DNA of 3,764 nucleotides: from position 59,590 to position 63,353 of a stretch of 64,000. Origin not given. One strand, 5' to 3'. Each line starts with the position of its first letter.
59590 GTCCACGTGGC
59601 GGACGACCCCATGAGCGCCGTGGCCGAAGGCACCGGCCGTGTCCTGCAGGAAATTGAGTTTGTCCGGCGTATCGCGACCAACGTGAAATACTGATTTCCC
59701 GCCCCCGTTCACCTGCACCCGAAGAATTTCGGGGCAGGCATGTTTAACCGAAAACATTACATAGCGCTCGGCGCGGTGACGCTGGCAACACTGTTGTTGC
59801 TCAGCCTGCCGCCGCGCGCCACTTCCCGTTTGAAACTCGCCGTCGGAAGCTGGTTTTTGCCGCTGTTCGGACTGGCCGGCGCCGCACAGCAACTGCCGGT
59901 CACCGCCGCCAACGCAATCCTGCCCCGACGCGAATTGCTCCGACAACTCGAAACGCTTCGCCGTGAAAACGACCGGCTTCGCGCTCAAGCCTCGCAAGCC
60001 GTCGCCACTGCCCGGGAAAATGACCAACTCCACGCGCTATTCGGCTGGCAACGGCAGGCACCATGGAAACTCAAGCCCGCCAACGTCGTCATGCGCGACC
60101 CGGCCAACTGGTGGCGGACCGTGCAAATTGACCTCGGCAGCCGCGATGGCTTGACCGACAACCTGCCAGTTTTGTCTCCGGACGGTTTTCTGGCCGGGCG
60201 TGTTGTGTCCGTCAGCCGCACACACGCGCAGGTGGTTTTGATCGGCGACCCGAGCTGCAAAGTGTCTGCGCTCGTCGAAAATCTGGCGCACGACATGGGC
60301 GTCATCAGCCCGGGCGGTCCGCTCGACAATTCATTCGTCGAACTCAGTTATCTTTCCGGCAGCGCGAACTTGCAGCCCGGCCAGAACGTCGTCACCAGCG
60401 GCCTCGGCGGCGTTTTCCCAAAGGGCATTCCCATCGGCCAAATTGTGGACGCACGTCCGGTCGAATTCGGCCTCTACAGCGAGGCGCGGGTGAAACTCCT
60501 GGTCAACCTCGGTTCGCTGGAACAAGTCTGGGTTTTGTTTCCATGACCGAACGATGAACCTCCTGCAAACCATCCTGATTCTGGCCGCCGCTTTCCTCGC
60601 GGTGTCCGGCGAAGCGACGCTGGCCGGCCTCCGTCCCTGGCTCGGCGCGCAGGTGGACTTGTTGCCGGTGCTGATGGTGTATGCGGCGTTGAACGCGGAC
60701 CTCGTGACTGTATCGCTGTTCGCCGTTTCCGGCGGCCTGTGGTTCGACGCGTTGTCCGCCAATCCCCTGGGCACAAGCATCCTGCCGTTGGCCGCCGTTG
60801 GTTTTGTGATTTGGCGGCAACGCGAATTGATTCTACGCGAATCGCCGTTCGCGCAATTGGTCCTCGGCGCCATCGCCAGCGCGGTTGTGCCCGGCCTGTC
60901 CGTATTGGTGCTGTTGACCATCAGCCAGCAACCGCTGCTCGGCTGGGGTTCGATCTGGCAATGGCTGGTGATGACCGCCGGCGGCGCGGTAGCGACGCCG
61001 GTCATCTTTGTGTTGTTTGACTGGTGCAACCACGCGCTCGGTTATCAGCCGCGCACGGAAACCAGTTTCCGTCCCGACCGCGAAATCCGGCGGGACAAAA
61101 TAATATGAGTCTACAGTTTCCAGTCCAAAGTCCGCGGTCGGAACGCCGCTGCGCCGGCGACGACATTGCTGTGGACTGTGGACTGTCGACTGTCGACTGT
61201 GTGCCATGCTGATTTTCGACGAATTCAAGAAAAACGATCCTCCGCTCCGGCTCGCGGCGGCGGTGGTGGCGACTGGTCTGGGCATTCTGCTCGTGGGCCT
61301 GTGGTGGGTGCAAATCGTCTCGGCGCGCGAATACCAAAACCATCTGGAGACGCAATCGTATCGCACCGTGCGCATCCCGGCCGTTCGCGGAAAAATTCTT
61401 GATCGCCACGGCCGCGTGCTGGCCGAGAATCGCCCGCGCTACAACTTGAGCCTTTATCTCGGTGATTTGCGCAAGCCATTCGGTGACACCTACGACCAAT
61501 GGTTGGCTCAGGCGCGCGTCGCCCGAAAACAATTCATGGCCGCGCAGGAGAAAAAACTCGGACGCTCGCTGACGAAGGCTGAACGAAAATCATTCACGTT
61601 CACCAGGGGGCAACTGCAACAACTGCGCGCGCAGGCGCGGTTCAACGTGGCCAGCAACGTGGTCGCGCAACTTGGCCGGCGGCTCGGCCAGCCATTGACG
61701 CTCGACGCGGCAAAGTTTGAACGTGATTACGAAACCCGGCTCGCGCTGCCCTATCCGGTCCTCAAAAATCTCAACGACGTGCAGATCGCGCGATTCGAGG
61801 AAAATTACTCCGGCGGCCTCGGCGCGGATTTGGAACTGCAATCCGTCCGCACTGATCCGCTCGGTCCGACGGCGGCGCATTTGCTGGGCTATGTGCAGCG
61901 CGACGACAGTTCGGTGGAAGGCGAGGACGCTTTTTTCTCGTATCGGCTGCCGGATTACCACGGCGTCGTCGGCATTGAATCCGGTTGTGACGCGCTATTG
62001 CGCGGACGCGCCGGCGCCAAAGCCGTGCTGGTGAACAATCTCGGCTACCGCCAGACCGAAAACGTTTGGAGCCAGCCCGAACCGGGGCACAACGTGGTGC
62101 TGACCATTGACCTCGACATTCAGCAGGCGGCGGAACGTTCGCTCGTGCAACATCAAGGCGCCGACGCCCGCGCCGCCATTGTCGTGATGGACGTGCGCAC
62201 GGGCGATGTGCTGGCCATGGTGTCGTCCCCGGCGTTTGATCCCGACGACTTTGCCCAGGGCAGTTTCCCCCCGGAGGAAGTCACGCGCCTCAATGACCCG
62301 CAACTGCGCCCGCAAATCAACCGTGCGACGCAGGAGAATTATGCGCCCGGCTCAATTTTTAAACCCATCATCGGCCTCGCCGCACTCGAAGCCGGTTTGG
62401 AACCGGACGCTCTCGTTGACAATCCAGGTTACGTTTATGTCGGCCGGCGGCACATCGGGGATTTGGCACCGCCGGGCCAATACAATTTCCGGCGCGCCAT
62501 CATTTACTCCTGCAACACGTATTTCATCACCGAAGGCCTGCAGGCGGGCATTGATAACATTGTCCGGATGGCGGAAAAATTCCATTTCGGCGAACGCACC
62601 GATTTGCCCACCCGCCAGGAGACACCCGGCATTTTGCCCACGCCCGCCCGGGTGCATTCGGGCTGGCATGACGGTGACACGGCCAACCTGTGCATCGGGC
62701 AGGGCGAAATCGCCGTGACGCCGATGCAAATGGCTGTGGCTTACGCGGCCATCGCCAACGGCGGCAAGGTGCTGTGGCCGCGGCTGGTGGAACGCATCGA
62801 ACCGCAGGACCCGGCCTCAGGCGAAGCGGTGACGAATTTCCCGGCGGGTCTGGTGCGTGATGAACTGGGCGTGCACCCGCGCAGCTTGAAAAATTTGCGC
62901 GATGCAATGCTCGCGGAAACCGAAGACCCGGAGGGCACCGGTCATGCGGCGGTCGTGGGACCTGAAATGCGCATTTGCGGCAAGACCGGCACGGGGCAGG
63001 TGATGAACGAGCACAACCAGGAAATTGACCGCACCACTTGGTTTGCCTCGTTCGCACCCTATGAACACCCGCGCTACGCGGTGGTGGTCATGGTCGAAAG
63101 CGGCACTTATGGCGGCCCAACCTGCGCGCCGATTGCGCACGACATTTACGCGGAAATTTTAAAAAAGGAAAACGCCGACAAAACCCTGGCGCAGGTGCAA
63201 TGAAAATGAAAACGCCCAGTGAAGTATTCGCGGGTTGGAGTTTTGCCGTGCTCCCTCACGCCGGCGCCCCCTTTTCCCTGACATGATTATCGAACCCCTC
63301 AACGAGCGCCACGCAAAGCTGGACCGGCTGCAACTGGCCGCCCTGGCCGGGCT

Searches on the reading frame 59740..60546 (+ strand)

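Call 65: search_protein_families(library=pfam, proteins=[window:59740-60546:+], max_evalue=0.001)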
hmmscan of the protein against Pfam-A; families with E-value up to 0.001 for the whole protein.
window:59740-60546:+ (268 aa): 1 family
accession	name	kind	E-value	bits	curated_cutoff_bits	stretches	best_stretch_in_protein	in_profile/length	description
PF04085.20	MreC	-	2.9e-37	128.1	28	1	116-266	1-146/147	Rod shape-determining protein MreC, barrel core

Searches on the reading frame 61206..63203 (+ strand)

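Call 65: search_protein_families(library=pfam, proteins=[window:61206-63203:+], max_evalue=0.001)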
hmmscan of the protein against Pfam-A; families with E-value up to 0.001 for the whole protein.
window:61206-63203:+ (665 aa): 2 families
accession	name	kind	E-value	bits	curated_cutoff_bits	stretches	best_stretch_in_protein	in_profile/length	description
PF00905.27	Transpeptidase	-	7.1e-63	213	22.1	1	324-648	2-298/299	Penicillin binding protein transpeptidase domain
PF03717.20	PBP_dimer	-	6.5e-23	82.5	24.4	1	57-284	2-177/180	Penicillin-binding Protein dimerisation domain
